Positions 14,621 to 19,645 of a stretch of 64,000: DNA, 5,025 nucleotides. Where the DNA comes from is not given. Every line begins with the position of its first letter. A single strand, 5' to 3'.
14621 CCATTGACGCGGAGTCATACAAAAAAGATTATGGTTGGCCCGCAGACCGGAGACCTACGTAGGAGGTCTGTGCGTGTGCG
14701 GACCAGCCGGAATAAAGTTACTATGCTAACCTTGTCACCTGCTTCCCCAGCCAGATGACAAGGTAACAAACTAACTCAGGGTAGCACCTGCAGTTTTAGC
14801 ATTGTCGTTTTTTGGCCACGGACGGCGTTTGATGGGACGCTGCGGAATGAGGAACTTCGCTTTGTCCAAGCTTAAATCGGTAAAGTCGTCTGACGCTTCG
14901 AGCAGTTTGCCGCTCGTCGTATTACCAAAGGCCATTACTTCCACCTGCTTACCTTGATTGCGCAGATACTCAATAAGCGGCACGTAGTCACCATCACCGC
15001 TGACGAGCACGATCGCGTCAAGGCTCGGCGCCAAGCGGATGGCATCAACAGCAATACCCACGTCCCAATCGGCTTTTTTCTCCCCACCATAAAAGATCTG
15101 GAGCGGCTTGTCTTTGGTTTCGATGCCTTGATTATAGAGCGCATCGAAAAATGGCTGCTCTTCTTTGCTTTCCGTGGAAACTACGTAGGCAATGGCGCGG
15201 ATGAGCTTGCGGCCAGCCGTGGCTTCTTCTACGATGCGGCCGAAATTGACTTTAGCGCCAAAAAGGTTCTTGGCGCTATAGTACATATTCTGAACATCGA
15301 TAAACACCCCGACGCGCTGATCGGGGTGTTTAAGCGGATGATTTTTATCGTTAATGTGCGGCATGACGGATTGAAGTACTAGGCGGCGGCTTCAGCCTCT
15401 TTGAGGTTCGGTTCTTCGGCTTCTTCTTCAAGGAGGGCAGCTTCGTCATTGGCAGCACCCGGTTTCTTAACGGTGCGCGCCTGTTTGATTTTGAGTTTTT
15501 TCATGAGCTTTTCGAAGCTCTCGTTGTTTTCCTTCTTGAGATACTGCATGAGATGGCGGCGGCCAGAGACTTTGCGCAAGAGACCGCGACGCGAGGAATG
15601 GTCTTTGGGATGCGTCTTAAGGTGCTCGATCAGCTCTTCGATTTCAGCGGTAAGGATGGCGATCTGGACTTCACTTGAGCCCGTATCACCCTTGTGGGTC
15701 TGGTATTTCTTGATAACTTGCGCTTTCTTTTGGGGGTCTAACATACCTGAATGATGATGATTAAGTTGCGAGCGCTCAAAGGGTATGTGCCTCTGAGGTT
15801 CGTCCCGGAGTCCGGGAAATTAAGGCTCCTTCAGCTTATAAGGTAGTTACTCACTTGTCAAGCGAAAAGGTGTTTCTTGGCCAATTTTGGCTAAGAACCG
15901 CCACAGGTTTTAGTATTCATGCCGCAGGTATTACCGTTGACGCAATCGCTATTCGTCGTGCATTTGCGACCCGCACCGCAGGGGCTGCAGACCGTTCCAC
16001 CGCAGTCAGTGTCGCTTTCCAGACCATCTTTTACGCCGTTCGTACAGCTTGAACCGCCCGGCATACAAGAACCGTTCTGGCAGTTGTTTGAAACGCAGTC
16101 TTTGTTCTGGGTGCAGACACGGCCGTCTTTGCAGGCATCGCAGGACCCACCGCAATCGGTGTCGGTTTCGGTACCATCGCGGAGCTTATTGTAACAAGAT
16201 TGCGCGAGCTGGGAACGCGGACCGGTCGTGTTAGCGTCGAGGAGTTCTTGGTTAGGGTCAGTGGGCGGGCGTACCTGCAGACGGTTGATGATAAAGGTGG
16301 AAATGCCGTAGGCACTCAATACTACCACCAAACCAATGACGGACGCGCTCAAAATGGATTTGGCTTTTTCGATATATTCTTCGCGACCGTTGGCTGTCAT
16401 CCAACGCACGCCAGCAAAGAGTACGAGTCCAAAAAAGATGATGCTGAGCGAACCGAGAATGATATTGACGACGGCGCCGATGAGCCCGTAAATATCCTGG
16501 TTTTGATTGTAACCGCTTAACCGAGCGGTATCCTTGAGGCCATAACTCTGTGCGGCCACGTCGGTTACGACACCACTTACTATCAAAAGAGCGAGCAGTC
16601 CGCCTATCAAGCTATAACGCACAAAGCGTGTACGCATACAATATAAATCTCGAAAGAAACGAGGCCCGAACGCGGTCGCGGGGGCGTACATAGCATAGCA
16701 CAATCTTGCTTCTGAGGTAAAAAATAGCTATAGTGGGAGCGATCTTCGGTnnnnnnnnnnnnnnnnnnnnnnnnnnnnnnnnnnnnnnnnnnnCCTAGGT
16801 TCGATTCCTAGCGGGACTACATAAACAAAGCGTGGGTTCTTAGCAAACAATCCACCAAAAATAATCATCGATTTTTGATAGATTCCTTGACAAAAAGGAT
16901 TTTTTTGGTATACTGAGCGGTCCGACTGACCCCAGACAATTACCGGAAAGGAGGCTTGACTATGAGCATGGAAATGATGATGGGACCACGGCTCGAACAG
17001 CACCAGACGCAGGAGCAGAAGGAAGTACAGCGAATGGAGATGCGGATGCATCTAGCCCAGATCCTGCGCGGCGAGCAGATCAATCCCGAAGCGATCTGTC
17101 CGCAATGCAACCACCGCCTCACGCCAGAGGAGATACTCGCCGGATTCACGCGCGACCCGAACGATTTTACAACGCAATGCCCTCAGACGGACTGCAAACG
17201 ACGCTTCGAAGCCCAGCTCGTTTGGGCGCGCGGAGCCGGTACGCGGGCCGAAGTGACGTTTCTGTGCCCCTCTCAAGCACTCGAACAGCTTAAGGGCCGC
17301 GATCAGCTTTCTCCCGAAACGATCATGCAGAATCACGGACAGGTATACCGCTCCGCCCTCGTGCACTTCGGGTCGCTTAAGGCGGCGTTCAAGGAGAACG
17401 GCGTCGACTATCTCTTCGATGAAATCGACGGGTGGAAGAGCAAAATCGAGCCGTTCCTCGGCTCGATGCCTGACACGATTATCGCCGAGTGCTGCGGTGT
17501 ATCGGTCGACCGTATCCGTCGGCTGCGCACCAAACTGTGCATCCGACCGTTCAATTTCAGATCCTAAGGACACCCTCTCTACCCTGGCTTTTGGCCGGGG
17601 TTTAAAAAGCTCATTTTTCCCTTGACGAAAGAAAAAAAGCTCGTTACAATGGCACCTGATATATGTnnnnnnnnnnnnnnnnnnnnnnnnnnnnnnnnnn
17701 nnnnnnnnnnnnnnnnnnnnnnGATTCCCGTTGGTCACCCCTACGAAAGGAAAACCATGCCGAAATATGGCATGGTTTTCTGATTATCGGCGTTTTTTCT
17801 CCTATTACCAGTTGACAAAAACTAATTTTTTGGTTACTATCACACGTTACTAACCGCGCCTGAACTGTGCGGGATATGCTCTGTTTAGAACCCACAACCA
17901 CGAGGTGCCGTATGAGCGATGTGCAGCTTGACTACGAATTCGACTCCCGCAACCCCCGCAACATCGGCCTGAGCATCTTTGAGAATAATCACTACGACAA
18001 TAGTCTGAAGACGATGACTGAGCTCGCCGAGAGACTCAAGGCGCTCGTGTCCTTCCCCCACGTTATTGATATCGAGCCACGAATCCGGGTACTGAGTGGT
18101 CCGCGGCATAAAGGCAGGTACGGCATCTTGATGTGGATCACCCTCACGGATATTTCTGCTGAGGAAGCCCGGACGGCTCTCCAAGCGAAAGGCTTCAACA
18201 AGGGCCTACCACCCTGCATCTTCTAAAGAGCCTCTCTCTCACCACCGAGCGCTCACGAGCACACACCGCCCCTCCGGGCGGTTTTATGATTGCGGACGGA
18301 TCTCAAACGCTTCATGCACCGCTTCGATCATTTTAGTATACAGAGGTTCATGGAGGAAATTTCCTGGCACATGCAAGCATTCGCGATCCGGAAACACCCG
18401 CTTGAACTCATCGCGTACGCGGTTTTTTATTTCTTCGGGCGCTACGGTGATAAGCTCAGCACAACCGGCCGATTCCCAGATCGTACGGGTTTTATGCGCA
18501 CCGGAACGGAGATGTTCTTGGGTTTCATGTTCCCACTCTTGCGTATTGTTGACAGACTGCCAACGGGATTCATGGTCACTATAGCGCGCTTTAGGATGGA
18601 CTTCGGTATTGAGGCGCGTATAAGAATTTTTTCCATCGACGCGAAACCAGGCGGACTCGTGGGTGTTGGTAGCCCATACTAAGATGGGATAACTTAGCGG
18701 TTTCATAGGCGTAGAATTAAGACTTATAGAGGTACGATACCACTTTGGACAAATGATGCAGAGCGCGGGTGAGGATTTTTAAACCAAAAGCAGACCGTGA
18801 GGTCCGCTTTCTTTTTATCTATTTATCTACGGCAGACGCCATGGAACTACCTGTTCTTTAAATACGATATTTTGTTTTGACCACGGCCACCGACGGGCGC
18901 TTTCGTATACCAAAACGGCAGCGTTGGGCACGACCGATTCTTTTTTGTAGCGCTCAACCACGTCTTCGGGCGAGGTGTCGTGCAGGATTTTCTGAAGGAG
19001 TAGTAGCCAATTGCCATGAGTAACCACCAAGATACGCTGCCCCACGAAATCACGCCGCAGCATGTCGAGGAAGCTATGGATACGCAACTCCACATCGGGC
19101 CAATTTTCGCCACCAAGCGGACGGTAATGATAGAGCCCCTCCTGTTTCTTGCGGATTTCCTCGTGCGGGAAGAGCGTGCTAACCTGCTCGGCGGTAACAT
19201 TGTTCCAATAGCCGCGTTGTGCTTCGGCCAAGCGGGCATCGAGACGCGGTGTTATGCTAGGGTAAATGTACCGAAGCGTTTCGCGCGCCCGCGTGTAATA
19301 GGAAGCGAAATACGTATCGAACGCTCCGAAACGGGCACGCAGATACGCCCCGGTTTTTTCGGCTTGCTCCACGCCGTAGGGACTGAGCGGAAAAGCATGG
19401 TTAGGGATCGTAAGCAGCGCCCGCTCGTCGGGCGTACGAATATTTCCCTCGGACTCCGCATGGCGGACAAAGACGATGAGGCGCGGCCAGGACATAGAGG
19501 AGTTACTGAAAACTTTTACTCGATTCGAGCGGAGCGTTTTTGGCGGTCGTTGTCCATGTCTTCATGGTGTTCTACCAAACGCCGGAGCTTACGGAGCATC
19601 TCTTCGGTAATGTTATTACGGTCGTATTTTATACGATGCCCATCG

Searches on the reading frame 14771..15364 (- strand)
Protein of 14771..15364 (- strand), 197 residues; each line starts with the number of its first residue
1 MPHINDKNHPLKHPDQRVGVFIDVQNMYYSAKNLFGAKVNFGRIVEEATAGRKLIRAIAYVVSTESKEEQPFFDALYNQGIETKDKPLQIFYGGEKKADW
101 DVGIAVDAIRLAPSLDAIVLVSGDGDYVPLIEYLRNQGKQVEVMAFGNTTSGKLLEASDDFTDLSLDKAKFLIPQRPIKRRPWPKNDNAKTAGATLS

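Call 17: search_protein_families(library=pfam, proteins=[window:14771-15364:-], max_evalue=0.001)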
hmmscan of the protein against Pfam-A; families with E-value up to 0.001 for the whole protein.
window:14771-15364:- (197 aa): 1 family
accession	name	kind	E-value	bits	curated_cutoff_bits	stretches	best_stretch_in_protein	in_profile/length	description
PF01936.24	NYN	-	2.7e-38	132.2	24.2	1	17-164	1-144/145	NYN domain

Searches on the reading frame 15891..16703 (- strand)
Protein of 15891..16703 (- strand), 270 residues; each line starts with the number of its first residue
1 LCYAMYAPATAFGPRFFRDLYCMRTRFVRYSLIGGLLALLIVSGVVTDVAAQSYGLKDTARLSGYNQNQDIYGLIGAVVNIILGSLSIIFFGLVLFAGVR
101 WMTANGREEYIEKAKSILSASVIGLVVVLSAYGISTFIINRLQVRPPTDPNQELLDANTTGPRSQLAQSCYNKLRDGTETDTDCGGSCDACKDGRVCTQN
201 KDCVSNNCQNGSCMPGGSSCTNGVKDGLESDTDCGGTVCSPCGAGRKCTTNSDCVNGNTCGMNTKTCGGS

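Call 5: search_protein_families(library=pfam, proteins=[window:15891-16703:-], max_evalue=1)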
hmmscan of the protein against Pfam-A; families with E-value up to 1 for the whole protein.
window:15891-16703:- (270 aa): 2 families
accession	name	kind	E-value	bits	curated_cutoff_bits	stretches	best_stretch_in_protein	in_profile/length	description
PF18895.5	T4SS_pilin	-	1.3e-08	35.2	26.6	1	71-138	5-71/71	Type IV secretion system pilin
PF04306.18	DUF456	-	0.81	10.4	29.4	0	35-127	33-119/139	Protein of unknown function (DUF456)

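Call 45: search_protein_families(library=ncbifam, proteins=[window:15891-16637:-], max_evalue=0.1)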
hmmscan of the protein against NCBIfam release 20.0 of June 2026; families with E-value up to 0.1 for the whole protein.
window:15891-16637:- (248 aa): 2 families
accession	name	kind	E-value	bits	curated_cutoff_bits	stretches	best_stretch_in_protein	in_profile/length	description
NF045849.1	ICE_MMCAP2_0565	equivalog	9.2e-06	25.3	40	1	47-118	7-78/80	Mbov_0395 family pilin-like conjugal transfer protein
TIGR00801.1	ncs2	superfamily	0.028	13.4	291.8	1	50-107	331-387/415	NCS2 family nucleobase:cation symporter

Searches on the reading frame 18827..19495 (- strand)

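Call 17: search_protein_families(library=pfam, proteins=[window:18827-19495:-], max_evalue=0.001)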
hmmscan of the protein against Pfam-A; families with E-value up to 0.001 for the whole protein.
window:18827-19495:- (222 aa): 1 family
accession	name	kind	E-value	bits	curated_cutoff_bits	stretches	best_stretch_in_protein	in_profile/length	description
PF00300.27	His_Phos_1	-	2.3e-23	83.3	21.7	1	7-179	1-166/194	Histidine phosphatase superfamily (branch 1)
